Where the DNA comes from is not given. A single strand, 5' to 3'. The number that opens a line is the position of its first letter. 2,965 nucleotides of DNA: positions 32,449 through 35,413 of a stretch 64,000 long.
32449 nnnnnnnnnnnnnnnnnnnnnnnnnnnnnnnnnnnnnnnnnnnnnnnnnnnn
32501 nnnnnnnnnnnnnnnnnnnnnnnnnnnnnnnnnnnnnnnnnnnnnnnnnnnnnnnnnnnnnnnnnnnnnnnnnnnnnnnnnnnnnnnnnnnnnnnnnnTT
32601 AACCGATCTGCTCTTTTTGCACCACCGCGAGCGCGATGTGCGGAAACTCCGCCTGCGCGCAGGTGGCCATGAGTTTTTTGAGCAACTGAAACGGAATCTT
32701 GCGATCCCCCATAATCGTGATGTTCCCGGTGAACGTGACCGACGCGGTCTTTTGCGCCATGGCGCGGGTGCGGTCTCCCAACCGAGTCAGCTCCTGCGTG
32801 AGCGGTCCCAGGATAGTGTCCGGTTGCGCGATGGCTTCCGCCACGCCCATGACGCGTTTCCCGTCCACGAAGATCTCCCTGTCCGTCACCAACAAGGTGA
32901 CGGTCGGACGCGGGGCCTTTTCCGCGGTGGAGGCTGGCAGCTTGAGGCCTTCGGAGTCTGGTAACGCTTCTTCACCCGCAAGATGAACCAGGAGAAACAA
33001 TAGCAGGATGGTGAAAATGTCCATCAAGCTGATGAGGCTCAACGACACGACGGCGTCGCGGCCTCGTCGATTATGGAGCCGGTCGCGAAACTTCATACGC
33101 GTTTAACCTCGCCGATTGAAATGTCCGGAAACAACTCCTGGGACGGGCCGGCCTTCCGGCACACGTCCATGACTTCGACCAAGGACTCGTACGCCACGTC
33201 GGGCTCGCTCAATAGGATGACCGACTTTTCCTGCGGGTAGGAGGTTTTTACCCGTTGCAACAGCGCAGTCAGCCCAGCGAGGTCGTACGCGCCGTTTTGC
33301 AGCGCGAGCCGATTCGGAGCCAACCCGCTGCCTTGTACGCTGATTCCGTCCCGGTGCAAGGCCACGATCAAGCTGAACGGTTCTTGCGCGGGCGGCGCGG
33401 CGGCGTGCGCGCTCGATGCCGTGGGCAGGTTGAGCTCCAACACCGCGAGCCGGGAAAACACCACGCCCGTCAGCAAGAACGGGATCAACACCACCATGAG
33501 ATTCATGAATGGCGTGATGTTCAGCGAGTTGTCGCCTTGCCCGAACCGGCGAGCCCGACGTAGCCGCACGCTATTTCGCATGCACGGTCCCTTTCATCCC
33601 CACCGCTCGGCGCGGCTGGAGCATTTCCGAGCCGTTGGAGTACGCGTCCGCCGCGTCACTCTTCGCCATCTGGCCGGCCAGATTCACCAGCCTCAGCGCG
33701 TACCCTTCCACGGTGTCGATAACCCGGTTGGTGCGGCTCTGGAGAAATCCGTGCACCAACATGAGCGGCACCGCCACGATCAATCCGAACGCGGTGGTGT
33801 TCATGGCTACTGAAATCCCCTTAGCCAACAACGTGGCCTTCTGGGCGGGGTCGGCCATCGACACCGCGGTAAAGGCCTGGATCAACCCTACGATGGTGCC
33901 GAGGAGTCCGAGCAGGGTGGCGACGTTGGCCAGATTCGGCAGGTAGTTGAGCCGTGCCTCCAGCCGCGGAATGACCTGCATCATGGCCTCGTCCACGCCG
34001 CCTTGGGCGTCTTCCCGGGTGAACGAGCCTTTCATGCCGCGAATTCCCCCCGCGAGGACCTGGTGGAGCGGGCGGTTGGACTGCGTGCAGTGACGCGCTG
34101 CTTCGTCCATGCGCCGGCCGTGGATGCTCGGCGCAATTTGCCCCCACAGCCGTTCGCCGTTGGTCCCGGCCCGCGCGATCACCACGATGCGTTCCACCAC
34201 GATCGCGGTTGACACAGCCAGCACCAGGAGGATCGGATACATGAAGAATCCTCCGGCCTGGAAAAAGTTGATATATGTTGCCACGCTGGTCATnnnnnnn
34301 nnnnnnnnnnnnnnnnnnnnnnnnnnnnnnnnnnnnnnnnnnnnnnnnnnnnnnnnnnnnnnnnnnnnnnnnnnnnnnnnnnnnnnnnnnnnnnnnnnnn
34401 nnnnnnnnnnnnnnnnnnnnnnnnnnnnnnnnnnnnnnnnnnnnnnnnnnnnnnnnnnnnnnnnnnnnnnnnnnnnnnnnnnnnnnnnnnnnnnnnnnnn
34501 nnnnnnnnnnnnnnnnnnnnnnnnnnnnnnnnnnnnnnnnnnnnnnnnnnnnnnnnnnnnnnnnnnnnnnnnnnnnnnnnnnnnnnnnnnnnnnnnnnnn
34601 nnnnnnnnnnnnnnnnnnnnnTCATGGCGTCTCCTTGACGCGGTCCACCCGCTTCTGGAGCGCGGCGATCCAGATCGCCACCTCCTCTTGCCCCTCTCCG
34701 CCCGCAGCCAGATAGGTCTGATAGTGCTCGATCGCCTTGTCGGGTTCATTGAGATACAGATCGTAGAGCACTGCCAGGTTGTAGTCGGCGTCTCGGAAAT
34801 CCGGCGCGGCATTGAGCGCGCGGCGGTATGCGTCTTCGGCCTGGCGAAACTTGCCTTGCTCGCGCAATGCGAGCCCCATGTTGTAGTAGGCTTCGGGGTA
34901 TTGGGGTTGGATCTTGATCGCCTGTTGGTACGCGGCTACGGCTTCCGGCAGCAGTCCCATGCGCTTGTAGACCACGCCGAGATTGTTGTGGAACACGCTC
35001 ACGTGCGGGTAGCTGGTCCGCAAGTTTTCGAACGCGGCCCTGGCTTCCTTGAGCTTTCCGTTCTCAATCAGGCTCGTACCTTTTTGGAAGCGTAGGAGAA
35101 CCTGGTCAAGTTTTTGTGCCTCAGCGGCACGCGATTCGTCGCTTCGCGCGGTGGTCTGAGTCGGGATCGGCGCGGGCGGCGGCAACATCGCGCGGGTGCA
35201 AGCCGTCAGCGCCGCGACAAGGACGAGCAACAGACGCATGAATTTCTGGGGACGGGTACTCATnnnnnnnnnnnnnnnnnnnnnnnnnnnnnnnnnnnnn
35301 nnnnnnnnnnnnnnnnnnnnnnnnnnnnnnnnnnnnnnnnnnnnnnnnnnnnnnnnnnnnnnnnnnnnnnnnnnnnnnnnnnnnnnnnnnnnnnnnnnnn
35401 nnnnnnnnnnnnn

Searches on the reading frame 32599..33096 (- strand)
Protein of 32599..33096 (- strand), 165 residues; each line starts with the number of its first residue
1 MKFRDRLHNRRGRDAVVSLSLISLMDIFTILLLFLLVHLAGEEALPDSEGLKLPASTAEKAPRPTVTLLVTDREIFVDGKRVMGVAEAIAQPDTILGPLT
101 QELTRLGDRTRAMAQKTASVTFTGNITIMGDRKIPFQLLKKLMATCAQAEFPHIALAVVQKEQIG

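Call 53: search_protein_families(library=pfam, max_evalue=0.1, proteins=[window:32599-33096:-])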
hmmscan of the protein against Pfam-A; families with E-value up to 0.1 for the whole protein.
window:32599-33096:- (165 aa): 1 family
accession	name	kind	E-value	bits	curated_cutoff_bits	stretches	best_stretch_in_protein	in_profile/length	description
PF02472.21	ExbD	-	1.3e-12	48.3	25.4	1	16-158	5-125/128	Biopolymer transport protein ExbD/TolR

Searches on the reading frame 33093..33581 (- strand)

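Call 53: search_protein_families(library=pfam, max_evalue=0.1, proteins=[window:33093-33581:-])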
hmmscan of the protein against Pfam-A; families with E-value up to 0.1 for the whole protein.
window:33093-33581:- (162 aa): 1 family
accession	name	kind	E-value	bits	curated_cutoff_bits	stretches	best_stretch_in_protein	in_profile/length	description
PF02472.21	ExbD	-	7.7e-17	62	25.4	1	18-145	6-117/128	Biopolymer transport protein ExbD/TolR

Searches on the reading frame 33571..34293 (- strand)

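Call 53: search_protein_families(library=pfam, max_evalue=0.1, proteins=[window:33571-34293:-])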
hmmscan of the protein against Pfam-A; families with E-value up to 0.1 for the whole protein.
window:33571-34293:- (240 aa): 3 families
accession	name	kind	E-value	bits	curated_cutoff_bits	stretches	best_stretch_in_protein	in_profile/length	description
PF01618.21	MotA_ExbB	-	1.8e-26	92.8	22.9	1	72-196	2-126/127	MotA/TolQ/ExbB proton channel family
PF02405.21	MlaE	-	0.0012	18.9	22.5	1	99-175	93-171/212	Permease MlaE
PF25392.1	MS_channel_TM1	-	0.0029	18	27.1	1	102-146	31-76/79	Mechanosensitive ion channel, transmembrane helix 1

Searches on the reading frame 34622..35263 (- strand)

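Call 53: search_protein_families(library=pfam, max_evalue=0.1, proteins=[window:34622-35263:-])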
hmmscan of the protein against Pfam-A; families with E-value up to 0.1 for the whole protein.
window:34622-35263:- (213 aa): 31 families (the best 25 are shown)
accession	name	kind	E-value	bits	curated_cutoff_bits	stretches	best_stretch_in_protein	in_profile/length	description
PF00515.34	TPR_1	-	2.1e-23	81.5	27.8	2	123-156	1-34/34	Tetratricopeptide repeat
PF07719.23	TPR_2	-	7.3e-22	76.1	27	2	123-155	1-33/34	Tetratricopeptide repeat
PF13432.12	TPR_16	-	1.5e-20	73.7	32.7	2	60-123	2-65/65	Tetratricopeptide repeat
PF13181.12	TPR_8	-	2.6e-18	65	25.7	2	124-155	2-33/34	Tetratricopeptide repeat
PF13414.12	TPR_11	-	1.6e-17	63.3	26.8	2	105-137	10-42/42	TPR repeat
PF13424.12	TPR_12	-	7.1e-17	61.8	30.1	2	92-154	6-76/77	Tetratricopeptide repeat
PF13174.12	TPR_6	-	2.6e-16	59.5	26.3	2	124-155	1-32/33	Tetratricopeptide repeat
PF13431.12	TPR_17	-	7.4e-15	54.4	24.4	1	111-143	1-33/34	Tetratricopeptide repeat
PF13428.12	TPR_14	-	1.8e-14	53.3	23.5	2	123-165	1-43/44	Tetratricopeptide repeat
PF14559.12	TPR_19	-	7.5e-14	52.2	25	3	65-126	1-62/68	Tetratricopeptide repeat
PF13176.12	TPR_7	-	2.2e-12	46.4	27.9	2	125-158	1-34/36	Tetratricopeptide repeat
PF24575.1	TPR_Slam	-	4.5e-09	37.1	35.2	1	127-166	51-90/104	Surface lipoprotein assembly modifier, N-terminal TPR repeats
PF13374.12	TPR_10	-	1.3e-08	35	27.5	2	93-118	6-31/42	Tetratricopeptide repeat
PF13371.12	TPR_9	-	1.2e-06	28.9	35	1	99-160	5-66/73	Tetratricopeptide repeat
PF07721.20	TPR_4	-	2.7e-06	27.9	27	1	123-148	1-26/26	Tetratricopeptide repeat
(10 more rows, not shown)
